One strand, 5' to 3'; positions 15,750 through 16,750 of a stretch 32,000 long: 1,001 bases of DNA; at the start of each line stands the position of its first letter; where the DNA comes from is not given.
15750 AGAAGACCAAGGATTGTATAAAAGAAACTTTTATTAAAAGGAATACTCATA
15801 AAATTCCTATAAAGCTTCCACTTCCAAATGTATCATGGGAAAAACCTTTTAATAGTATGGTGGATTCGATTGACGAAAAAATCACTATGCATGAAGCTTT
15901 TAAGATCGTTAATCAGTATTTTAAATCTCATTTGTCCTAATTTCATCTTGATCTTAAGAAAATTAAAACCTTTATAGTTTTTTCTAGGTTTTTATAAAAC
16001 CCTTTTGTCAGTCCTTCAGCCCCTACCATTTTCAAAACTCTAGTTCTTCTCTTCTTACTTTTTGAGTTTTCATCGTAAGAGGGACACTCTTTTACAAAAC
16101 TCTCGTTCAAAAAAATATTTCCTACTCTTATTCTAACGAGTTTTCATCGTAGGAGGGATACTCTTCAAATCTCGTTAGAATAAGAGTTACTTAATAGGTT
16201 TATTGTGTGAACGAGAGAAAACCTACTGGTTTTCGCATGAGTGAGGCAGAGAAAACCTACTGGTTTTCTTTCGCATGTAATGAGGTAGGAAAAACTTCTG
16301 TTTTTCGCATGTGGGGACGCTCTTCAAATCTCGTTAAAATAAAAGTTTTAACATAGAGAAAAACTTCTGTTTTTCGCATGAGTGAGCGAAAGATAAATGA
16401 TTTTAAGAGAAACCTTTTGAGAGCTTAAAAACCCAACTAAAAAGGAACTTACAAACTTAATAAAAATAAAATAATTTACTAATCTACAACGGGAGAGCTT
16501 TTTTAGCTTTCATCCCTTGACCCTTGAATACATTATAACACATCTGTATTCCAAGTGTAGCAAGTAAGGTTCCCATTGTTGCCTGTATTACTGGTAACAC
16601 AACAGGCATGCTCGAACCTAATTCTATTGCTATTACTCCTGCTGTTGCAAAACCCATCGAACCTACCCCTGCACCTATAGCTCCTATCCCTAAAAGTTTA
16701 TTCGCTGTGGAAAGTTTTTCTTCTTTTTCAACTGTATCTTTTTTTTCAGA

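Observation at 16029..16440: Non-coding array of hairpins with a compensatory base-pair change, directly outside the last att copy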

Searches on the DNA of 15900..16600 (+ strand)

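Call 24: search_rna_families(source=window, start=15900, end=16600, threshold=evalue, max_evalue=10)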
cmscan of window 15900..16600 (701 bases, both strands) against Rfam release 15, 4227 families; matches with E-value up to 10: 13.
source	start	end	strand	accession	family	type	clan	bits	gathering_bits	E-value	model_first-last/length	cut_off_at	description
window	16199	16282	+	RF00714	MIR535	Gene; miRNA;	-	20.9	64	0.15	1-95/95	no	MIR535 microRNA precursor family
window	16213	16274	+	RF00900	mir-255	Gene; miRNA;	-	20.1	50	0.8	1-59/59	no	mir-255 microRNA precursor family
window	16124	16187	+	RF04109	mir-1305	Gene; miRNA;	-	19.3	63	0.74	9-76/83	no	mir-1305 microRNA precursor family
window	16306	16387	+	RF01283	snoU30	Gene; snRNA; snoRNA; CD-box;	CL00052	19.3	45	0.97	1-86/86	no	Small nucleolar RNA U30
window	16086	16220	-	RF04318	idnO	Cis-reg;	-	19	100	2.3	1-206/206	no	idnO ncRNA motif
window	16122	16189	+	RF00903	mir-359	Gene; miRNA;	-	16.6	68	3.7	1-83/83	no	mir-359 microRNA precursor family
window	16212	16306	+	RF02875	AS-pc01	Gene; antisense;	-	16.5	79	3.5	1-99/99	no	Antisense to pHK01_035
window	16215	16433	+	RF03117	bCoV-5UTR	Cis-reg;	CL00116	15.4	111.6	0.12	1-307/307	no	Betacoronavirus 5'UTR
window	16128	16183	+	RF03351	MIR6020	Gene; miRNA;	-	15.2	118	7.5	1-110/110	no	MIR6020 microRNA precursor family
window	16003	16083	-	RF00428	SNORA38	Gene; snRNA; snoRNA; HACA-box;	-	14.7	60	2.7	1-131/131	no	Small nucleolar RNA SNORA38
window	16123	16188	-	RF03609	mir-5470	Gene; miRNA;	-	14.5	98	9.3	1-81/81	no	mir-5470 microRNA precursor family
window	16119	16151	-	RF02914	DUF805b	Cis-reg;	CL00115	14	35.6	0.51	1-35/35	no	DUF805b RNA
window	16323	16424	-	RF02374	YenS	Gene; sRNA;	-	13.8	80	2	1-169/169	no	Yersinia YenS sRNA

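Call 44: search_dna_similar(query=window:16029-16440:+, collection=phages, mode=distant, max_evalue=1, max_rows=10)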
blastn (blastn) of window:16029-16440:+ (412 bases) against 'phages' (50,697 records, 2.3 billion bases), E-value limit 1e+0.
Records with a match: 3; places in all: 3; records where one place covers at least 80% of the query: 0.
Best place of each record, by identity: 90-95% 1; 80-90% 2.
By first word of the organism name: Acinetobacter 2; Bacteriophage 1.
By host as written in the record: - 3.
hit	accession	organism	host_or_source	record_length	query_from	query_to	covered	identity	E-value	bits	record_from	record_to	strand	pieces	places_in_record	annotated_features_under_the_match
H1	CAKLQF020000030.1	Acinetobacter phage MD-2021a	not known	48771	330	376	11%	80.9%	1e-1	43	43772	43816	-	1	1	relB: bifunctional antitoxin/transcriptional repressor RelB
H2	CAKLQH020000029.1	Acinetobacter phage MD-2021a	not known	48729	330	376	11%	80.9%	1e-1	43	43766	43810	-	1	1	relB: bifunctional antitoxin/transcriptional repressor RelB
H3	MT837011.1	Bacteriophage sp.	human fecal samples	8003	283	309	7%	92.6%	4e-1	41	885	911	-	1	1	record has no annotation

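Call 45: search_dna_similar(query=window:16029-16440:+, collection=plasmids, mode=distant, max_evalue=1, max_rows=10)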
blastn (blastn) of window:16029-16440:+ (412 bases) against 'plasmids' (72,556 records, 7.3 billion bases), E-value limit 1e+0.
Records with a match: 3; places in all: 3; records where one place covers at least 80% of the query: 0.
Best place of each record, by identity: 80-90% 3.
By first word of the organism name: Acinetobacter 3.
By predicted mobility (MOB-suite, as given by PLSDB): mobilizable 2; conjugative 1.
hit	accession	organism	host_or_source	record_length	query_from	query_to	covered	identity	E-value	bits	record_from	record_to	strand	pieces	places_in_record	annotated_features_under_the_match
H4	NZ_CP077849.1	Acinetobacter baumannii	Homo sapiens,Rectal swab_P28_BU14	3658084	330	376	11%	80.9%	4e-1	43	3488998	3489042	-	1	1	none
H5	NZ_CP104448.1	Acinetobacter baumannii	Homo sapiens,sputum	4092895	330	376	11%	80.9%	4e-1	43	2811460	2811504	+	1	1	none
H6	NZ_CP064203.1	Acinetobacter baumannii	Homo sapiens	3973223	330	376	11%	80.9%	4e-1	43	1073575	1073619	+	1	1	none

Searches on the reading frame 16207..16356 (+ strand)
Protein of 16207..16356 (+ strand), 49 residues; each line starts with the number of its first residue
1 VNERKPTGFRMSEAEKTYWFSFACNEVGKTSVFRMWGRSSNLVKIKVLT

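Call 52: search_protein_families(library=padloc, proteins=[window:16207-16356:+], max_evalue=0.1)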
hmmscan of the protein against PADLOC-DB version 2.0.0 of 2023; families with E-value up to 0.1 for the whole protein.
window:16207-16356:+ (49 aa): 0 families
